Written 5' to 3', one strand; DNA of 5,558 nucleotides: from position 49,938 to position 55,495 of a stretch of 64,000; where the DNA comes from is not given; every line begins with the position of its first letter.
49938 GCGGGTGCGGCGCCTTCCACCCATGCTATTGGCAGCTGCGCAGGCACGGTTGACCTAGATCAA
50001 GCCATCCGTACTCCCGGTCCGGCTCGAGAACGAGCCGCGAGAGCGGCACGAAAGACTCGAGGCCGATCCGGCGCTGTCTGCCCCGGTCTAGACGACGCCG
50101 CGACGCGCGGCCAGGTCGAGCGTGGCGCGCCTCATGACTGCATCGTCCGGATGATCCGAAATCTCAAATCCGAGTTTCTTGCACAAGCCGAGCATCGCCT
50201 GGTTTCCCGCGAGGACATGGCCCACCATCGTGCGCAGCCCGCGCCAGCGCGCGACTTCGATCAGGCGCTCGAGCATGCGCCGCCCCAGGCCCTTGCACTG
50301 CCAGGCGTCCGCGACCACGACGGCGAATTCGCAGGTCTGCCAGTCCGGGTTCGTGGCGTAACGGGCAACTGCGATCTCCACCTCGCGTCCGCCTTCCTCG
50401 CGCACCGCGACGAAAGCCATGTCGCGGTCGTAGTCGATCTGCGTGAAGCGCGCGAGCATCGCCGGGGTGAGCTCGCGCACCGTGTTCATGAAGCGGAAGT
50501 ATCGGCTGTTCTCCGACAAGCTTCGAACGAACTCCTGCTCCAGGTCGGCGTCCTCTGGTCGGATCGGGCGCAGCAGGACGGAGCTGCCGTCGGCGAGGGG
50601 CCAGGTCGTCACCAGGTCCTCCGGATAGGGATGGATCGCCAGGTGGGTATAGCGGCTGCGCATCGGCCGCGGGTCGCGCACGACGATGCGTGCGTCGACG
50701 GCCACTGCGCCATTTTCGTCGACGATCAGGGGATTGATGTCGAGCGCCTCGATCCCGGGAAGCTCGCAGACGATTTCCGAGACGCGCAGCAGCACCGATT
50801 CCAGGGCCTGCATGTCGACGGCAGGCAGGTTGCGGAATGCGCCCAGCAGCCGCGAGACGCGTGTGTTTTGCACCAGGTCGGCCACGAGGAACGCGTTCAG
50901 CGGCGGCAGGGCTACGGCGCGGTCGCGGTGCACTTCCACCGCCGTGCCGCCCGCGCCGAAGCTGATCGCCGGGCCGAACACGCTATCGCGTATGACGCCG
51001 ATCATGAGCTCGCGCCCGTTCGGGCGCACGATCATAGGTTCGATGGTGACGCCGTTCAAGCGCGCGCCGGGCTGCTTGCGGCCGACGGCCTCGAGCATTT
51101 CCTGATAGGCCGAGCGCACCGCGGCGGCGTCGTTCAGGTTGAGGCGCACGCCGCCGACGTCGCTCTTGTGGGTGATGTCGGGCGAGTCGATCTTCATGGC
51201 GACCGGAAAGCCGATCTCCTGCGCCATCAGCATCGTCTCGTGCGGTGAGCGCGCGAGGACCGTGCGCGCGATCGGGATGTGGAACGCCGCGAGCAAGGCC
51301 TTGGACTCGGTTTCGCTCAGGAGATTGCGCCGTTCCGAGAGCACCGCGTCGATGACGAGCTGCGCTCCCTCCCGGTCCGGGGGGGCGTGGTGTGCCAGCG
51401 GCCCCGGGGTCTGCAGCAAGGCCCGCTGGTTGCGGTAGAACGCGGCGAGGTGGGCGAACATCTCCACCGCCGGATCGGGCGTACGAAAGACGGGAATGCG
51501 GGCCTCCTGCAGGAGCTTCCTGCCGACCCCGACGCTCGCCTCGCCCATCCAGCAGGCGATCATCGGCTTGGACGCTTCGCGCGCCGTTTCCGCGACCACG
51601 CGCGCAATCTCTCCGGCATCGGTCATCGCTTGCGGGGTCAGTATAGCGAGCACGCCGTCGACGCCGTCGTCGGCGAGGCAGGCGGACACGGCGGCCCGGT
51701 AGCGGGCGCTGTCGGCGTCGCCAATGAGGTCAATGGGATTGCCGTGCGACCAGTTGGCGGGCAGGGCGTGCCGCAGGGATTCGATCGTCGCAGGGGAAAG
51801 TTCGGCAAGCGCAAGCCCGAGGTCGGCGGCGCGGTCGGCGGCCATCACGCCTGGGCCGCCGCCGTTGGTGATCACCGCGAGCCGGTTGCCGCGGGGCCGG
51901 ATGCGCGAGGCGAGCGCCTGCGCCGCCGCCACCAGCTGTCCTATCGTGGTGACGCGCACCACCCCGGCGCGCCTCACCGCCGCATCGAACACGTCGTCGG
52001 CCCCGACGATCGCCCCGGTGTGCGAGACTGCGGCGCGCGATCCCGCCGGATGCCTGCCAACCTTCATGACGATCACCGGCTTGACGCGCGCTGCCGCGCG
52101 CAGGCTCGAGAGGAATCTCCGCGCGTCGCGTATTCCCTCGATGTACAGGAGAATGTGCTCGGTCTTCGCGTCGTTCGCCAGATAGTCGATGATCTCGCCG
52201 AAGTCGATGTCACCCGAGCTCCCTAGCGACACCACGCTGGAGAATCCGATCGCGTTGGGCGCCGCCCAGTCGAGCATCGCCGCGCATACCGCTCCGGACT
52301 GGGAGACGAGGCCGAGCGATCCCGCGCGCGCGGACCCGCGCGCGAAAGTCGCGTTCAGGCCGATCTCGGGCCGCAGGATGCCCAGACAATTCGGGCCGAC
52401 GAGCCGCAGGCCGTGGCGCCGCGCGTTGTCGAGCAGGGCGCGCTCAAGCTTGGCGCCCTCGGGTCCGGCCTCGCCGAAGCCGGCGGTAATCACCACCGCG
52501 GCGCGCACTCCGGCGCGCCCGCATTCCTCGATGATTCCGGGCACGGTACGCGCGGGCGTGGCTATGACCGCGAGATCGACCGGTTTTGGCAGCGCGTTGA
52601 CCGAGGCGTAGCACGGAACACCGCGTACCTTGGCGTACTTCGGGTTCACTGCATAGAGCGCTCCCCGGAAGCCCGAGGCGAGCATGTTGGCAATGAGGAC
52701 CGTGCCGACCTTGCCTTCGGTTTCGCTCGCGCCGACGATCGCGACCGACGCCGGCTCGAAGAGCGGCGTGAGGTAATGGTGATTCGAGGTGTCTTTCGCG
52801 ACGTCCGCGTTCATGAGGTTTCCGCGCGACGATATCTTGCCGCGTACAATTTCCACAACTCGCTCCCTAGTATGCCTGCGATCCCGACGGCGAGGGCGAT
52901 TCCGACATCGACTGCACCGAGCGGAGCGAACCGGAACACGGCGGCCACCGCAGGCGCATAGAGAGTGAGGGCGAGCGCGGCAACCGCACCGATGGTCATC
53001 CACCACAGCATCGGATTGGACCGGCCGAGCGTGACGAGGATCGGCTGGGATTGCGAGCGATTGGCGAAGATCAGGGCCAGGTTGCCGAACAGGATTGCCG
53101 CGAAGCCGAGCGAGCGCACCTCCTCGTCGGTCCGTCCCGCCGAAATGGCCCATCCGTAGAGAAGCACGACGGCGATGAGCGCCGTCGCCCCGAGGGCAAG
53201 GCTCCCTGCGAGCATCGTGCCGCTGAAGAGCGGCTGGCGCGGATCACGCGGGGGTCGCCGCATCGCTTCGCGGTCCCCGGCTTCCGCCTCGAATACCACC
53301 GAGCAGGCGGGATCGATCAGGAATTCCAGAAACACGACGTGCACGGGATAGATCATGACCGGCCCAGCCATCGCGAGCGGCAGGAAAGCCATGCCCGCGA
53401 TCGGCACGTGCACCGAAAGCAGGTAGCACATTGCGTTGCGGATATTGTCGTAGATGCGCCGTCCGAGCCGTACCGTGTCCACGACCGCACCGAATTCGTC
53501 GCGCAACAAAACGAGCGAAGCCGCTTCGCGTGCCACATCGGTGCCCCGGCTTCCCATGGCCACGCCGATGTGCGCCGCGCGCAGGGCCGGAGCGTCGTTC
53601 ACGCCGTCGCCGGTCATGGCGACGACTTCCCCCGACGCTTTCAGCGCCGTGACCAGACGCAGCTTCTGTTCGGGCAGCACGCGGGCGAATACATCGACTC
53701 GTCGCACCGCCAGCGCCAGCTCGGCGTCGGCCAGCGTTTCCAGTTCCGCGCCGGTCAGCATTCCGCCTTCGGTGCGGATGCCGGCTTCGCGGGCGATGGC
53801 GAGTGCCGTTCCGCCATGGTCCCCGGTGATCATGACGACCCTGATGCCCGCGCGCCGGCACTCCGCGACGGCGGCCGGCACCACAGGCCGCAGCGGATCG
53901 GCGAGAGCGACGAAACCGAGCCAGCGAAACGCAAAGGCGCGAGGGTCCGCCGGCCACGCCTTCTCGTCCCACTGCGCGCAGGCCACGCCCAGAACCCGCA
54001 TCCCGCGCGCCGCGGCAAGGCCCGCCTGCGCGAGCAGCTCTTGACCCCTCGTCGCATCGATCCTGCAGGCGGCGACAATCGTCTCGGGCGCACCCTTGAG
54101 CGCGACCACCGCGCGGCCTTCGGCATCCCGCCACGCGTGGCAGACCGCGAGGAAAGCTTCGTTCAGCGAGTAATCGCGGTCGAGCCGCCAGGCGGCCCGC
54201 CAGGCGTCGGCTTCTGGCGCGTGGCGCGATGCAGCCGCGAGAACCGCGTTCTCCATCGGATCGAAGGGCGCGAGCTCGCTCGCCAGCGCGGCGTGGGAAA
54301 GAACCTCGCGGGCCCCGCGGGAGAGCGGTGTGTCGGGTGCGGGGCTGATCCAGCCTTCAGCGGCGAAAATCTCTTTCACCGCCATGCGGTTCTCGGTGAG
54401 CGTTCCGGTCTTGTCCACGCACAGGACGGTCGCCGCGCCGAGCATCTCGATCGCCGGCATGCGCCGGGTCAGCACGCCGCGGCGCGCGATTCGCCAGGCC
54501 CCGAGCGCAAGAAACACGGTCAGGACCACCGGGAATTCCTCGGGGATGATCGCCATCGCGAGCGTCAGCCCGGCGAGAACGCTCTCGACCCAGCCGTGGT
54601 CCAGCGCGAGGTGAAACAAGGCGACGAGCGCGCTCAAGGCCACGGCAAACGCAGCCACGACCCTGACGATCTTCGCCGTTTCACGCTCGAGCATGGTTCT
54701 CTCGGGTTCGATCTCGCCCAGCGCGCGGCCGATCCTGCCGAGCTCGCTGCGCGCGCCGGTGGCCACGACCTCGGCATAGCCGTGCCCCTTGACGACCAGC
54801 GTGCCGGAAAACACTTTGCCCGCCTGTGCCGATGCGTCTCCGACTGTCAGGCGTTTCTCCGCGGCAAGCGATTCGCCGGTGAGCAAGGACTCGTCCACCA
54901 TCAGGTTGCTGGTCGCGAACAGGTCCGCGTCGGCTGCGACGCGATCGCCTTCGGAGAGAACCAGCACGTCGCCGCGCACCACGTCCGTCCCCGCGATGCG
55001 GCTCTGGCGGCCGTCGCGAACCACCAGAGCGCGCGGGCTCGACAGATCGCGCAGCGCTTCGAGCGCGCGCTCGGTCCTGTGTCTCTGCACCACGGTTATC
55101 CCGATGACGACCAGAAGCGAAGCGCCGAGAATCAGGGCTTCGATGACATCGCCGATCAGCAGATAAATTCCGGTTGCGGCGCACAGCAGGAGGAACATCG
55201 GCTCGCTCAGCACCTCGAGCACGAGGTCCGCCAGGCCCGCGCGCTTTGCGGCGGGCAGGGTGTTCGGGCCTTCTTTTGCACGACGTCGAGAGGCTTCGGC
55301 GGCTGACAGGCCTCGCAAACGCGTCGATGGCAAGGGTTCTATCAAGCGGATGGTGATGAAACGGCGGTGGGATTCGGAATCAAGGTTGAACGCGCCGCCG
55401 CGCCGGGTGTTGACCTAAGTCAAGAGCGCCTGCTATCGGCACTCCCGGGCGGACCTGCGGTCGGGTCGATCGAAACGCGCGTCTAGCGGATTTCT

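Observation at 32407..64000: A 32-kb block wired by FNR-type boxes: a low-oxygen persistence island with two resident FNR paralogues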

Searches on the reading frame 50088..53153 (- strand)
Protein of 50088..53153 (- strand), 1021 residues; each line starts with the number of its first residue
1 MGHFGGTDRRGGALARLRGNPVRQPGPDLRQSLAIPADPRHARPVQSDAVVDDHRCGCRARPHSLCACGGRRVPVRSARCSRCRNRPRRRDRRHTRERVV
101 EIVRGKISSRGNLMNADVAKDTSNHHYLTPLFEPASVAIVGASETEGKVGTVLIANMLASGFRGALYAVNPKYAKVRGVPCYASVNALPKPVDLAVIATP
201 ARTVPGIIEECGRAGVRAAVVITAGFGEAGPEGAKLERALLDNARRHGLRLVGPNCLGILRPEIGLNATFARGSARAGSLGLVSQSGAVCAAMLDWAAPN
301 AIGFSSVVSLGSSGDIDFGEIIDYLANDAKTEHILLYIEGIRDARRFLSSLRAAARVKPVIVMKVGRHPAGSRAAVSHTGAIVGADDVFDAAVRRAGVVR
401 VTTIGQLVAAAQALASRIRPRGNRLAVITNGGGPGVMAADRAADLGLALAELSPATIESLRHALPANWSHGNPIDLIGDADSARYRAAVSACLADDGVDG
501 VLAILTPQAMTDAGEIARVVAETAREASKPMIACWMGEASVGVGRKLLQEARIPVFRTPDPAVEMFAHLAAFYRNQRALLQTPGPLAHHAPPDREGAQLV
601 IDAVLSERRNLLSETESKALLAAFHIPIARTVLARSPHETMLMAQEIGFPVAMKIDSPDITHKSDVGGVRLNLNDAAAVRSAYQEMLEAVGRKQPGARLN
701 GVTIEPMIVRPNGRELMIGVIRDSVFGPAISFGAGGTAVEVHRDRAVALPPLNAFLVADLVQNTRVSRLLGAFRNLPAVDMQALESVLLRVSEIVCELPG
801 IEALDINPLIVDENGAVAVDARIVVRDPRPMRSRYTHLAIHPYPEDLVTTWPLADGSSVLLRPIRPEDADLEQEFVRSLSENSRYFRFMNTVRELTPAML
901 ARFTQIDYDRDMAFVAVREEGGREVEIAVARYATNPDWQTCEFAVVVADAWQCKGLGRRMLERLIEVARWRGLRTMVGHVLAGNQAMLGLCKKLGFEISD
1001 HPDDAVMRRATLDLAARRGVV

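Call 7: search_protein_families(library=pfam, proteins=[window:50088-53153:-])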
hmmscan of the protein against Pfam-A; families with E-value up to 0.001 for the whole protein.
window:50088-53153:- (1021 aa): 8 families
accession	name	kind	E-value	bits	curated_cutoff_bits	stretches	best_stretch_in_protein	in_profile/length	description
PF13549.11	ATP-grasp_5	-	7.7e-88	294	27.6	1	604-825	2-221/221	ATP-grasp domain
PF13607.11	Succ_CoA_lig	-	9e-54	181.4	27.4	1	277-414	1-138/138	Succinyl-CoA ligase like flavodoxin domain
PF13380.12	CoA_binding_2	-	3.4e-24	86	22.8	1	136-260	2-114/116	CoA binding domain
PF02629.25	CoA_binding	-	2.7e-15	57.3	22.3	1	133-225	2-97/97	CoA binding domain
PF19045.5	Ligase_CoA_2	-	6.1e-12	46.3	23.7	1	427-578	3-157/162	Ligase-CoA domain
PF13302.13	Acetyltransf_3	-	8.9e-11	43.1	25.4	1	859-997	2-138/138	Acetyltransferase (GNAT) domain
PF00583.31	Acetyltransf_1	-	2.7e-10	41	20.7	1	902-996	23-116/116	Acetyltransferase (GNAT) family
PF13508.13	Acetyltransf_7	-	6.9e-08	33.2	27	1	914-997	6-83/84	Acetyltransferase (GNAT) domain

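Call 27: find_related_loci(query=window:50088-52814:-, collection=genome_contigs, flank=10000)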
Query window:50088-52814:- (908 aa) in genome_contigs; peptide patterns used: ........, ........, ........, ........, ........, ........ (x = any residue, [..] = any of these).
110 stretches matched a pattern; 74 encode a relative of the query (tblastn E <= 1e-3); 74 distinct loci.
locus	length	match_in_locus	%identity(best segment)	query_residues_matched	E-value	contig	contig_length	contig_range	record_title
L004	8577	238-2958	93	1-907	0e+0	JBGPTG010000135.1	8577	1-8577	MAG: Gammaproteobacteria bacterium isolate OBJ1_062018_110_74 k141_1532266_length_8577_cov_31.0607, whole genome shotgun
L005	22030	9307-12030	82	1-908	0e+0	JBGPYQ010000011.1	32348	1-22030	MAG: Gammaproteobacteria bacterium isolate OBJ1_062018_090_1 k141_3419529_length_32348_cov_30.0616, whole genome shotgun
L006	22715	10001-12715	81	1-905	0e+0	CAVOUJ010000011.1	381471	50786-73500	MAG: uncultured beta proteobacterium isolate MFD10007.bin.2.158 genome assembly, contig: contig_12314, whole genome shot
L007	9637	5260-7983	80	1-908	0e+0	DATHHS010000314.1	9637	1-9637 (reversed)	MAG TPA_asm: Burkholderiales bacterium isolate SMAG_U12506 k141_230382, whole genome shotgun sequence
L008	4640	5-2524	82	62-901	0e+0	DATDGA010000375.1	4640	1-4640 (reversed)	MAG TPA_asm: Burkholderiales bacterium isolate SMAG_U240 k141_141291, whole genome shotgun sequence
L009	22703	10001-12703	78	7-907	0e+0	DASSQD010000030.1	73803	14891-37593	MAG TPA_asm: Burkholderiales bacterium isolate SMAG_U453 k141_900246, whole genome shotgun sequence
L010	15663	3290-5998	77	2-904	0e+0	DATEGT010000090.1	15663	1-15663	MAG TPA_asm: Burkholderiales bacterium isolate SMAG_U8792 k141_331959, whole genome shotgun sequence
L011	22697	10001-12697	77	8-906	0e+0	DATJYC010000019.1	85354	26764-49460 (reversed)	MAG TPA_asm: Burkholderiales bacterium isolate SMAG_U15142 k141_2181857, whole genome shotgun sequence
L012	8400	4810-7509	77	3-902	0e+0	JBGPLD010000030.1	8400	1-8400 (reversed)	MAG: Gammaproteobacteria bacterium isolate OBJ_0618_7090110_270 k141_887633_length_8400_cov_73.5642, whole genome shotgu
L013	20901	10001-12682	74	7-901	0e+0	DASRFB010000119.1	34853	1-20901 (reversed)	MAG TPA_asm: Burkholderiales bacterium isolate SMAG_U10021 k141_464609, whole genome shotgun sequence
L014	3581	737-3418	74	7-901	0e+0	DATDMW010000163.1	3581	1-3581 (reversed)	MAG TPA_asm: Burkholderiales bacterium isolate SMAG_U421 k141_296130, whole genome shotgun sequence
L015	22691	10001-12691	70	5-901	0e+0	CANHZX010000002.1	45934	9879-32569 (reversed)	MAG: Betaproteobacteria bacterium isolate RE-4nov15-132 genome assembly, contig: RE-4nov15-C706, whole genome shotgun se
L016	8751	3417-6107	70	5-901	0e+0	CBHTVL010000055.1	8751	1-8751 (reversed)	MAG TPA_asm: uncultured Burkholderiales bacterium isolate ERR14722429_binner123_Refined_68 genome assembly, contig: ERZ2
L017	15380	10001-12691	72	10-906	0e+0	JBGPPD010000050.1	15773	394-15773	MAG: Gammaproteobacteria bacterium isolate OBJ2_061818_050_22 k141_3489437_length_15773_cov_62.5805, whole genome shotgu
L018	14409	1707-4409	70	11-908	0e+0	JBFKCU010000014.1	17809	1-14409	MAG: Burkholderiales bacterium isolate Mix_sand20.2022.06.G.29 k141_2880682_length_17809_cov_17.7010, whole genome shotg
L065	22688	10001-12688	77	7-902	0e+0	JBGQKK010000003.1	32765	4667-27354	MAG: Gammaproteobacteria bacterium isolate OBJ2_061818_050_63 k141_3324382_length_32765_cov_11.6514, whole genome shotgu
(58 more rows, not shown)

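Call 43: search_protein_families(library=ncbifam, proteins=[window:50088-52814:-])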
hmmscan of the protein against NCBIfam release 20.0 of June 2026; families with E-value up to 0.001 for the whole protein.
window:50088-52814:- (908 aa): 15 families
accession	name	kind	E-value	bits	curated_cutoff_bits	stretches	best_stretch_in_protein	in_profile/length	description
TIGR02717.1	AcCoA-syn-alpha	equivalog_domain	1.9e-160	534.4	567.15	1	15-457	1-444/447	acetate--CoA ligase alpha subunit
NF045493.1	HydDutCoALig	equivalog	4.7e-158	527.8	1300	1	17-711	5-697/698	4-hydroxybutyrate--CoA ligase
NF045494.1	AcCoALig_Archglob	equivalog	1.2e-147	493.2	1200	2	15-458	218-661/665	acetate--CoA ligase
NF045492.1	HydPropCoALig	equivalog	4.7e-130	435.1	1300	2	4-457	237-694/700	3-hydroxypropionate--CoA ligase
NF058543.1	ActPatMycb56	equivalog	4.6e-19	68.4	460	1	740-883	133-274/317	acetyltransferase Pat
NF004230.0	PRK05678.1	equivalog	3.6e-15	55.9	336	1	34-287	18-273/291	succinate--CoA ligase subunit alpha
TIGR01019.1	sucCoAalpha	subfamily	6.2e-15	55.3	353.2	1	34-295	16-279/286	succinate--CoA ligase subunit alpha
TIGR01016.1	sucCoAbeta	subfamily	5.7e-11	42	375.55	1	499-715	3-221/386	succinate-CoA ligase subunit beta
NF001913.0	PRK00696.1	equivalog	1.9e-09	37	370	1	500-714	4-220/388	ADP-forming succinate--CoA ligase subunit beta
NF040503.1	resist_ArsN1a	equivalog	9.8e-08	31.9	170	1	827-884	77-134/159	arsinothricin resistance N-acetyltransferase ArsN1 family A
NF010647.0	PRK14046.1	equivalog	3.2e-05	23.2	604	0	501-585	5-89/392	malate--CoA ligase subunit beta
NF007025.1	PRK09491.1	equivalog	8.4e-05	22.5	173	1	830-884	66-120/145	ribosomal protein S18-alanine N-acetyltransferase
NF010623.0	PRK14016.1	subfamily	0.00011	20.4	877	1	504-574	218-283/871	cyanophycin synthetase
TIGR01575.1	rimI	equivalog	0.00018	21.7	86.4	1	830-886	59-115/132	ribosomal protein S18-alanine N-acetyltransferase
NF049894.1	CG3035_N_ac_Glu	equivalog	0.00044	19.5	280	0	738-884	146-290/300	N-acetylglutamate synthase, CG3035 family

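Call 55: search_protein_families(library=pfam, max_evalue=0.00001, proteins=[L011:1946-2332:-, L011:2378-3541:-, L011:3538-3912:-, L011:3974-4711:-, L065:498-2015:-, L009:3793-4176:-, L009:2183-3715:+])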
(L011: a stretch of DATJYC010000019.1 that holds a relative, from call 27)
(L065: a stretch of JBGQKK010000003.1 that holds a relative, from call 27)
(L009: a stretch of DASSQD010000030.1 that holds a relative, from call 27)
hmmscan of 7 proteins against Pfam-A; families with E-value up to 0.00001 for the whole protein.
L011:1946-2332:- (128 aa): 0 families

L011:2378-3541:- (387 aa): 1 family
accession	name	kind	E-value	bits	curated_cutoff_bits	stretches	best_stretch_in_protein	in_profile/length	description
PF05940.17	NnrS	-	1e-107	361.2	28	1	3-381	2-371/371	NnrS protein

L011:3538-3912:- (124 aa): 1 family
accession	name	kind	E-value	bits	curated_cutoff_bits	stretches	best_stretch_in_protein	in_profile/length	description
PF04247.17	SirB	-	2.6e-39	134.5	30.9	1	4-121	1-119/120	Invasion gene expression up-regulator, SirB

L011:3974-4711:- (245 aa): 2 families
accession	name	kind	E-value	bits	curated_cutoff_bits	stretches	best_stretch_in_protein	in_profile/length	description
PF02525.22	Flavodoxin_2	-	3.3e-35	122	27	1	56-231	1-188/198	Flavodoxin-like fold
PF03358.20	FMN_red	-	4.9e-13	49.4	24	1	58-172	3-108/152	NADPH-dependent FMN reductase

L065:498-2015:- (505 aa): 3 families
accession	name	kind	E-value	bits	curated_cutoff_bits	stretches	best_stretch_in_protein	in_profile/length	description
PF13282.11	DUF4070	-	1.5e-36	126.1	22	1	372-504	1-137/144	Domain of unknown function (DUF4070)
PF04055.27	Radical_SAM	-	5.7e-16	59.6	29.5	1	185-346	2-159/166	Radical SAM superfamily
PF02310.24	B12-binding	-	3e-07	30.7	32.1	1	45-142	12-120/121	B12 binding domain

L009:3793-4176:- (127 aa): 0 families

L009:2183-3715:+ (510 aa): 7 families
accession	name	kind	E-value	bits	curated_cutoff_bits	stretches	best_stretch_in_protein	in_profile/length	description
PF01593.30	Amino_oxidase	-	2e-18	67.4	19.8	1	14-500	1-442/443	Flavin containing amine oxidoreductase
PF01266.30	DAO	-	1.4e-14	54.8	27.9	1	6-289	1-209/353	FAD dependent oxidoreductase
PF13450.12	NAD_binding_8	-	3e-14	53.5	21.9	1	9-63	1-55/68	NAD(P)-binding Rossmann-like domain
PF00890.30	FAD_binding_2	-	2e-09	37.6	20.4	1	6-46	1-39/414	FAD binding domain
PF12831.13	FAD_oxidored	-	4.3e-09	36.6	27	1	6-43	1-38/416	FAD dependent oxidoreductase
PF07992.20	Pyr_redox_2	-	1.7e-08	34.7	26.1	0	6-36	2-32/291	Pyridine nucleotide-disulphide oxidoreductase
PF03486.20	HI0933_like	-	9.5e-07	28.9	50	0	6-40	2-36/244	HI0933-like protein Rossmann domain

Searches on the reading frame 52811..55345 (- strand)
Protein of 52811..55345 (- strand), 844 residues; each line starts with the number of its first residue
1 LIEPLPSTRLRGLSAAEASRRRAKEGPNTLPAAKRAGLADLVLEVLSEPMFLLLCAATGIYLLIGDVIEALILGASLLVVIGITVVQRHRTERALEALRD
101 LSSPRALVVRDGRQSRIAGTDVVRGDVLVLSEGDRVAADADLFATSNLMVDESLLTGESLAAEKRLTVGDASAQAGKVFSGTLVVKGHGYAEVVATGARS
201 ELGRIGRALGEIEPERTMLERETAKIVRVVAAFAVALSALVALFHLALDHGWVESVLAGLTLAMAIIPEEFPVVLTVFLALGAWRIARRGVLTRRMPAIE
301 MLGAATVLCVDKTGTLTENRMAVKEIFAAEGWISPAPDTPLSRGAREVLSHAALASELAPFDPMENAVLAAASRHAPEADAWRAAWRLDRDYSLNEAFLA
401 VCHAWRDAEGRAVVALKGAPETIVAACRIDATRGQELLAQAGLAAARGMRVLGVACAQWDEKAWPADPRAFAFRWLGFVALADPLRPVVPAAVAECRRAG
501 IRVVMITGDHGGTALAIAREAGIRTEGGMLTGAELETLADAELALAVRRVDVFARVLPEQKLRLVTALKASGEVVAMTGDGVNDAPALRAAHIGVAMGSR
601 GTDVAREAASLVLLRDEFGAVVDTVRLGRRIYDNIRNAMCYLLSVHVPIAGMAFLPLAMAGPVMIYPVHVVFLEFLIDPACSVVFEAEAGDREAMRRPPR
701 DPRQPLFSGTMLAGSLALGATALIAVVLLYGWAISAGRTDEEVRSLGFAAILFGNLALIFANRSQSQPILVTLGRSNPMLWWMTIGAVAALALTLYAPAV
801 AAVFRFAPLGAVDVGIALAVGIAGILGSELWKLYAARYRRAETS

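Call 7: search_protein_families(library=pfam, proteins=[window:52811-55345:-])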
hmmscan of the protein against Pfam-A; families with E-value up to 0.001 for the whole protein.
window:52811-55345:- (844 aa): 4 families
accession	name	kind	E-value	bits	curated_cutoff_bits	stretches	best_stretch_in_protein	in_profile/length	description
PF00122.25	E1-E2_ATPase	-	1.4e-42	145.7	28.1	1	101-289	2-181/181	E1-E2 ATPase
PF00689.26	Cation_ATPase_C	-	3.9e-32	111.9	27.3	1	662-833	1-174/175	Cation transporting ATPase, C-terminus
PF00702.32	Hydrolase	-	2.9e-19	70.7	26.4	1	307-592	3-191/191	haloacid dehalogenase-like hydrolase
PF00690.31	Cation_ATPase_N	-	1.4e-10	41.2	20.4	1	5-60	13-68/69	Cation transporter/ATPase, N-terminus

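Call 43: search_protein_families(library=ncbifam, proteins=[window:52811-55345:-])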
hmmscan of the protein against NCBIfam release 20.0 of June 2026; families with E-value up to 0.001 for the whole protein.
window:52811-55345:- (844 aa): 20 families
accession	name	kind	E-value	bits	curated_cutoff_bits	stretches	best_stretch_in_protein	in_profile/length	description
TIGR01522.1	ATPase-IIA2_Ca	equivalog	6.7e-134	447.6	798.3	1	11-835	22-850/854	calcium-transporting P-type ATPase, PMR1-type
TIGR01116.1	ATPase-IIA1_Ca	equivalog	1.8e-110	370.3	703.4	2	472-835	454-798/799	calcium-translocating P-type ATPase, SERCA-type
TIGR01647.1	ATPase-IIIA_H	equivalog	5.9e-110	368.6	615.5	1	12-771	1-732/755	plasma-membrane proton-efflux P-type ATPase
TIGR01517.1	ATPase-IIB_Ca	equivalog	2.4e-94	317.2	507.05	1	10-729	53-783/882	calcium-translocating P-type ATPase, PMCA-type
TIGR01523.1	ATPase-IID_K-Na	equivalog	6.6e-92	308.7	645.05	3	405-732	502-854/997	potassium/sodium efflux P-type ATPase, fungal-type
TIGR01106.1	ATPase-IIC_X-K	subfamily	1.9e-91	307.4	946.1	3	11-328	35-367/997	Na,H/K antiporter P-type ATPase subunit alpha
TIGR01524.1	ATPase-IIIB_Mg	equivalog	3.1e-90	303.3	610.75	1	10-716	31-744/867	magnesium-translocating P-type ATPase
TIGR01494.1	ATPase_P-type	subfamily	1.3e-80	271.2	62.3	3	77-330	6-236/478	HAD-IC family P-type ATPase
NF011702.0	PRK15122.1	subfamily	2.5e-72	244.1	975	1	8-641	45-709/907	magnesium-translocating P-type ATPase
TIGR01525.1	ATPase-IB_hvy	subfamily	2.4e-71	241.3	346.25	2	51-524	2-427/560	heavy metal translocating P-type ATPase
TIGR01657.1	P-ATPase-V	hypoth_equivalog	5.9e-59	199.6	618.25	3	10-325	137-468/1055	ATP13A2 family polyamine export P-type ATPase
TIGR01511.1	ATPase-IB1_Cu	subfamily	4.7e-52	177.6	397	3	81-329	55-285/542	copper-translocating P-type ATPase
TIGR01512.1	ATPase-IB2_Cd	subfamily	9.7e-52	176.3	313.5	3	52-328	3-257/494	cadmium family heavy metal-translocating P-type ATPase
NF008262.1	PRK11033.1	equivalog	8.9e-49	166.6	1005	3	55-333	184-453/731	zinc/cadmium/mercury/lead-transporting ATPase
NF007952.0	PRK10671.1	equivalog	8.6e-45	153.2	1316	2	478-658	648-804/838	copper-exporting P-type ATPase CopA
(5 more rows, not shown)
